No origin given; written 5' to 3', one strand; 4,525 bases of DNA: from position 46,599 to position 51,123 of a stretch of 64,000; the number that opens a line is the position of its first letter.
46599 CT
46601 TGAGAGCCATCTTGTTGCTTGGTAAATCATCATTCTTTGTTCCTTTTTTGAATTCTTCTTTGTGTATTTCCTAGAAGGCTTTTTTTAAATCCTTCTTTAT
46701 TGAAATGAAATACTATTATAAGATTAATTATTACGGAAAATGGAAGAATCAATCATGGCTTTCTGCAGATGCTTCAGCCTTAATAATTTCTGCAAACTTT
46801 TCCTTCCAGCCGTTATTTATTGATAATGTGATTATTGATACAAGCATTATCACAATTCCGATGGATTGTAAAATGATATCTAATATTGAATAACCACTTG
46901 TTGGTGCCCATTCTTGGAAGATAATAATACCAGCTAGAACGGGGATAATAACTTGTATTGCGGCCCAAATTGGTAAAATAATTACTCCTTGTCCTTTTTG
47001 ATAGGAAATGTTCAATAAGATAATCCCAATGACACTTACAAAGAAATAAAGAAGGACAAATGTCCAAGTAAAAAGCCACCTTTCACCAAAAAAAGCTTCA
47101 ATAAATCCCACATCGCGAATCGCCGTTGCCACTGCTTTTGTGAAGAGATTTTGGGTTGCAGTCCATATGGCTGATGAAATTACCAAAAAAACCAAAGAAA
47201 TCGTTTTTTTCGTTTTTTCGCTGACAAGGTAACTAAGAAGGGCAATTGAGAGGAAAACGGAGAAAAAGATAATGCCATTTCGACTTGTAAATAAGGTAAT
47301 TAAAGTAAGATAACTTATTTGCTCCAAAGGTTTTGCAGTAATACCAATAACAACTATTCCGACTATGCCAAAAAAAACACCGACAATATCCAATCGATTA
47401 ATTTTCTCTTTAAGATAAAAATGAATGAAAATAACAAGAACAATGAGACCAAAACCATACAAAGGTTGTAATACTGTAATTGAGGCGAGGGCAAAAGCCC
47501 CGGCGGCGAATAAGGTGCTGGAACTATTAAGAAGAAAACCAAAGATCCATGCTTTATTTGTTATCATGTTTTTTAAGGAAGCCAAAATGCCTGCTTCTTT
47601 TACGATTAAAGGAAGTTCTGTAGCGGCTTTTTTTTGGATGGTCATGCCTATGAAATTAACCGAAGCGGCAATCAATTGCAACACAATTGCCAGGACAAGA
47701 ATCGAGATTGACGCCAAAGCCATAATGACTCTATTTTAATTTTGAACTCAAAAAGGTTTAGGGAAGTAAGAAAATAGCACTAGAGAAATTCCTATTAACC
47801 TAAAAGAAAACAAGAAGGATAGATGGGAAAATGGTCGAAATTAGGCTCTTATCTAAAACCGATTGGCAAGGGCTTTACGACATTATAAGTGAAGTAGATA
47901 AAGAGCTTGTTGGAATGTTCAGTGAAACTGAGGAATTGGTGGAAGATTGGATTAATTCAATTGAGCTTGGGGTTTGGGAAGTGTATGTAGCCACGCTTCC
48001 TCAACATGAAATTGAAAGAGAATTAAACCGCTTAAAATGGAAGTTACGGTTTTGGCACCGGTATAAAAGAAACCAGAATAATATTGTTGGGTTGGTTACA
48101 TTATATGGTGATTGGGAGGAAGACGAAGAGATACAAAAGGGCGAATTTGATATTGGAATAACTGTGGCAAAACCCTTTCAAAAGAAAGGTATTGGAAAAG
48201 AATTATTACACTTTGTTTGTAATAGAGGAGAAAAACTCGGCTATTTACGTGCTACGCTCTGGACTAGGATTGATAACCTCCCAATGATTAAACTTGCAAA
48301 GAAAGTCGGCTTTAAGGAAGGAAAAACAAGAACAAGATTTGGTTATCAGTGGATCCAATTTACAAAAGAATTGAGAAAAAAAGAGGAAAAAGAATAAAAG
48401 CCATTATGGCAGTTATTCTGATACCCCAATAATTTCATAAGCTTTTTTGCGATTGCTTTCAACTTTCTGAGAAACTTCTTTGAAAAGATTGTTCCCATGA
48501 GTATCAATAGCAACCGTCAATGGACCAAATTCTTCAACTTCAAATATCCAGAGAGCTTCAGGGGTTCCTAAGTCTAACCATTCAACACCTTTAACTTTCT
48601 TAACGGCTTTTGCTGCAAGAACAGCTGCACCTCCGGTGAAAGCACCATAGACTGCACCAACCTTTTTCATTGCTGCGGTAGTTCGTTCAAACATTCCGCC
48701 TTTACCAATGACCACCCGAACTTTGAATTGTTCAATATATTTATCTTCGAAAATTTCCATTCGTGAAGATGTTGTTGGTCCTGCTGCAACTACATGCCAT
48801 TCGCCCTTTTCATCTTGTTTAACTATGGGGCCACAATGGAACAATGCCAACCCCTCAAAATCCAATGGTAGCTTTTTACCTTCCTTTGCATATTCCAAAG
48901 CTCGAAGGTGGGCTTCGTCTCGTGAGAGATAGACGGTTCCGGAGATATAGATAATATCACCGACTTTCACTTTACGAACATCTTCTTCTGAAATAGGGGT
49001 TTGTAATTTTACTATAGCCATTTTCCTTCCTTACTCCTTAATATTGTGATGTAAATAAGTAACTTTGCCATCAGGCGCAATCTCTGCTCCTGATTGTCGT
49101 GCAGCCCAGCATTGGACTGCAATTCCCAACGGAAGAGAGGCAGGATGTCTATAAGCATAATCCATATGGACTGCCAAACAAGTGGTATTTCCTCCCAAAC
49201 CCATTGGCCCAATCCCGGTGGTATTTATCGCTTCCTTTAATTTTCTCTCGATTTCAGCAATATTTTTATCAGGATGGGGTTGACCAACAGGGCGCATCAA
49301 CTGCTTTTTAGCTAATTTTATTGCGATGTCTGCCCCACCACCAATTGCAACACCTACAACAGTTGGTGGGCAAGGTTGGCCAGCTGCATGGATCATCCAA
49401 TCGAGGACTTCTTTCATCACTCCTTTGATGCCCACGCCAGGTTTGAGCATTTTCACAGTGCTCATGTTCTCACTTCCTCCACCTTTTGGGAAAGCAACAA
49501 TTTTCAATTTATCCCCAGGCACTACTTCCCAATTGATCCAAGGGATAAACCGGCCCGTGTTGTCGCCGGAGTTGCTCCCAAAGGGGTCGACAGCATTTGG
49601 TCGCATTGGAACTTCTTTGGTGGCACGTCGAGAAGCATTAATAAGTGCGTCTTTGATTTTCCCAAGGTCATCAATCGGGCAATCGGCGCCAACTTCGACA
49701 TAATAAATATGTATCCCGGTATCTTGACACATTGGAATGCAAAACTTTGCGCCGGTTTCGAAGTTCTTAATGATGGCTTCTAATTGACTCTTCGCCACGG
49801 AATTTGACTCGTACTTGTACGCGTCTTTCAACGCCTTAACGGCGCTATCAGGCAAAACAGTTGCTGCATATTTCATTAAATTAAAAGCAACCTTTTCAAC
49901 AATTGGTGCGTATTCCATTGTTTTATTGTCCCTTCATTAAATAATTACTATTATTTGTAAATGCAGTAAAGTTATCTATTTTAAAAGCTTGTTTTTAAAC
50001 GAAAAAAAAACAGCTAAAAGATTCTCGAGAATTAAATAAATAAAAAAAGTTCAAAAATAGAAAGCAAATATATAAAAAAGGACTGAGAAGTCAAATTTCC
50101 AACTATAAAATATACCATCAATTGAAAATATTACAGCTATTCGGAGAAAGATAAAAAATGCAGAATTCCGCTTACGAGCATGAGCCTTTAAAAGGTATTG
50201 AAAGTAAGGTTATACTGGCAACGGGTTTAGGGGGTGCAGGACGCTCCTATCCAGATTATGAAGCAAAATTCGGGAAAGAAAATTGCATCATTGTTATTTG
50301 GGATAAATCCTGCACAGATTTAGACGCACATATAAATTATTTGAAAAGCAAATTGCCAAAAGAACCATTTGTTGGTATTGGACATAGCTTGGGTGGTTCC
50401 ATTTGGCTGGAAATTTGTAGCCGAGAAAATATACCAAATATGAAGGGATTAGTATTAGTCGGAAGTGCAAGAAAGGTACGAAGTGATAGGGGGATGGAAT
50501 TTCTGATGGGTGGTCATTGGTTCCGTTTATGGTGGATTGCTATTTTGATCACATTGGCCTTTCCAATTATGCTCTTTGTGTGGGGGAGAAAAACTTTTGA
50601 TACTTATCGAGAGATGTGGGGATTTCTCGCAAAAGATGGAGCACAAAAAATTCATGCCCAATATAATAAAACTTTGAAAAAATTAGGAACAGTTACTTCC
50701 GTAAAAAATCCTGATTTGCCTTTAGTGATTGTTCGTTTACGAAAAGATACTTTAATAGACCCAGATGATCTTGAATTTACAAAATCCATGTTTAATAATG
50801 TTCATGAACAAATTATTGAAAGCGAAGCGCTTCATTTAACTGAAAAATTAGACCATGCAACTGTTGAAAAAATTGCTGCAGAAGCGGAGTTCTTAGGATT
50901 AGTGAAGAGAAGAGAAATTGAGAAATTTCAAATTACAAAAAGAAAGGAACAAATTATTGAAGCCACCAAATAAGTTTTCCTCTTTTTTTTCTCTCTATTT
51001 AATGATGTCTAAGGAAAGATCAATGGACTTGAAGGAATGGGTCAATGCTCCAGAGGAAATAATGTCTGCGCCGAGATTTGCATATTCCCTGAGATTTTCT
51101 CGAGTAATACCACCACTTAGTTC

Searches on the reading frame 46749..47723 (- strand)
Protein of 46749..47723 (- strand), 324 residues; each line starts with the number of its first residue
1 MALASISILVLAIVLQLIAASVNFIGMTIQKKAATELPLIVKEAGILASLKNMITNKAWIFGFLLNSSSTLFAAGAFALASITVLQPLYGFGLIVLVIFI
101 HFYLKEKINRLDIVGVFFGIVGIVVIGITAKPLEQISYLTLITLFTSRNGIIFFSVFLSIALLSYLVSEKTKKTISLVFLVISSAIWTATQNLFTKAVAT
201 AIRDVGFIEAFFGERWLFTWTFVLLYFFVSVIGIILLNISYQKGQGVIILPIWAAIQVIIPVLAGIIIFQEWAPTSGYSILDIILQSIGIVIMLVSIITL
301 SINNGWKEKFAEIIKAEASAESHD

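Call 47: search_protein_families(library=pfam, proteins=[window:46749-47723:-], max_evalue=0.001)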
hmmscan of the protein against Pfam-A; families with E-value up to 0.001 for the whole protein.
window:46749-47723:- (324 aa): 1 family
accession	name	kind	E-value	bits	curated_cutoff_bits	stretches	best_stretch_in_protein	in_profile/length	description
PF05653.20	Mg_trans_NIPA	-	1.1e-15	58.1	26.2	1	17-301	9-290/295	Magnesium transporter NIPA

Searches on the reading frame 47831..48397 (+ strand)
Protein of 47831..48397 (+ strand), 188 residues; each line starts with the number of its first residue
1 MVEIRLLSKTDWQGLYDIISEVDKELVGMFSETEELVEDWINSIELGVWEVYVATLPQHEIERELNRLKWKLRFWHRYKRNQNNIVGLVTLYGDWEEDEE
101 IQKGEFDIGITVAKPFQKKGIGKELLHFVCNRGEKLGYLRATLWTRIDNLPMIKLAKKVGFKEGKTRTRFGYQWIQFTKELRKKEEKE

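Call 47: search_protein_families(library=pfam, proteins=[window:47831-48397:+], max_evalue=0.001)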
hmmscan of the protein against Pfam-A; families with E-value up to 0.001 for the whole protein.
window:47831-48397:+ (188 aa): 3 families
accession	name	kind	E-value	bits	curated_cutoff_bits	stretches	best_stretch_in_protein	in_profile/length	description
PF00583.31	Acetyltransf_1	-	5e-13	49.8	20.7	1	62-161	22-116/116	Acetyltransferase (GNAT) family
PF13302.13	Acetyltransf_3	-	1e-09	39.7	25.4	1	3-162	3-138/138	Acetyltransferase (GNAT) domain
PF13508.13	Acetyltransf_7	-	9.9e-07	29.5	27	1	81-163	10-84/84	Acetyltransferase (GNAT) domain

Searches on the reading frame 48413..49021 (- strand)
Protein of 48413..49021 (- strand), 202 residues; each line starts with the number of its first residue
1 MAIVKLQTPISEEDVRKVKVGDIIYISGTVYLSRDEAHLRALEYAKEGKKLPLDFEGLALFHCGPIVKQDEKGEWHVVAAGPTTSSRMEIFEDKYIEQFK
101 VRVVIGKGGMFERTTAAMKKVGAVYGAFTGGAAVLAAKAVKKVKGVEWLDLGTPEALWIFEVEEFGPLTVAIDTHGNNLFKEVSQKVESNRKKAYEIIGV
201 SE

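Call 47: search_protein_families(library=pfam, proteins=[window:48413-49021:-], max_evalue=0.001)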
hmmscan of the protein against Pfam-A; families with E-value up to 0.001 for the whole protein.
window:48413-49021:- (202 aa): 1 family
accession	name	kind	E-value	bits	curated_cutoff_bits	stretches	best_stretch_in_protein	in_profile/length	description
PF05683.17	Fumerase_C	-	1.6e-48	165.2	22.2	1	4-182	29-204/205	Fumarase C-terminus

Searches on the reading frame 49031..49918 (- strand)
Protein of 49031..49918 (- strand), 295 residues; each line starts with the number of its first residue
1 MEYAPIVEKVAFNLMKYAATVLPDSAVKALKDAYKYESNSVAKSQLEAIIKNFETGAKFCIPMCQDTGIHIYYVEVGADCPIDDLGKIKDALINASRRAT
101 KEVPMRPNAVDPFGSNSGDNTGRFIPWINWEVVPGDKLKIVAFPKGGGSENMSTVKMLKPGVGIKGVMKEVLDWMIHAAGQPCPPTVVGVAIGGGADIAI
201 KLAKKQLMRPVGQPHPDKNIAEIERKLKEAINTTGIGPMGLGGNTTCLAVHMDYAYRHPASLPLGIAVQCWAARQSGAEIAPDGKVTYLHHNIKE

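Call 47: search_protein_families(library=pfam, proteins=[window:49031-49918:-], max_evalue=0.001)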
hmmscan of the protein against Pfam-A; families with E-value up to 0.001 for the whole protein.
window:49031-49918:- (295 aa): 1 family
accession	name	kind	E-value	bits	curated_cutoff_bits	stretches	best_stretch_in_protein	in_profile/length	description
PF05681.19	Fumerase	-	2.7e-90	302.8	25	1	11-277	4-268/270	Fumarate hydratase (Fumerase)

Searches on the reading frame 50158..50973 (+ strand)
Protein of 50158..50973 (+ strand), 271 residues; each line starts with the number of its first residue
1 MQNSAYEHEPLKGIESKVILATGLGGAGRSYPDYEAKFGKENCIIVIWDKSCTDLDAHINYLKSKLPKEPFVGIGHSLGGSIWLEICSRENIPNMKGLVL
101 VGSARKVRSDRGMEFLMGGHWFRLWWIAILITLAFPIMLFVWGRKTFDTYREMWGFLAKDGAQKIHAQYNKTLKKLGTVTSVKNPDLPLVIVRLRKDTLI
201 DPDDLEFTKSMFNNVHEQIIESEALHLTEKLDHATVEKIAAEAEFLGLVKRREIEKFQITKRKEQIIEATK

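Call 47: search_protein_families(library=pfam, proteins=[window:50158-50973:+], max_evalue=0.001)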
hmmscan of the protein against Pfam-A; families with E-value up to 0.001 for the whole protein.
window:50158-50973:+ (271 aa): 3 families
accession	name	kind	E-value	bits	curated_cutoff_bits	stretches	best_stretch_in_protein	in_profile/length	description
PF12146.15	Hydrolase_4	-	8.9e-09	35.4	27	1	42-110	49-116/239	Serine aminopeptidase, S33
PF00561.26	Abhydrolase_1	-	4e-08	33.7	25.8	1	52-107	51-103/245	alpha/beta hydrolase fold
PF12697.13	Abhydrolase_6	-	0.00074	20.7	26.3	1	54-171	53-157/217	Alpha/beta hydrolase family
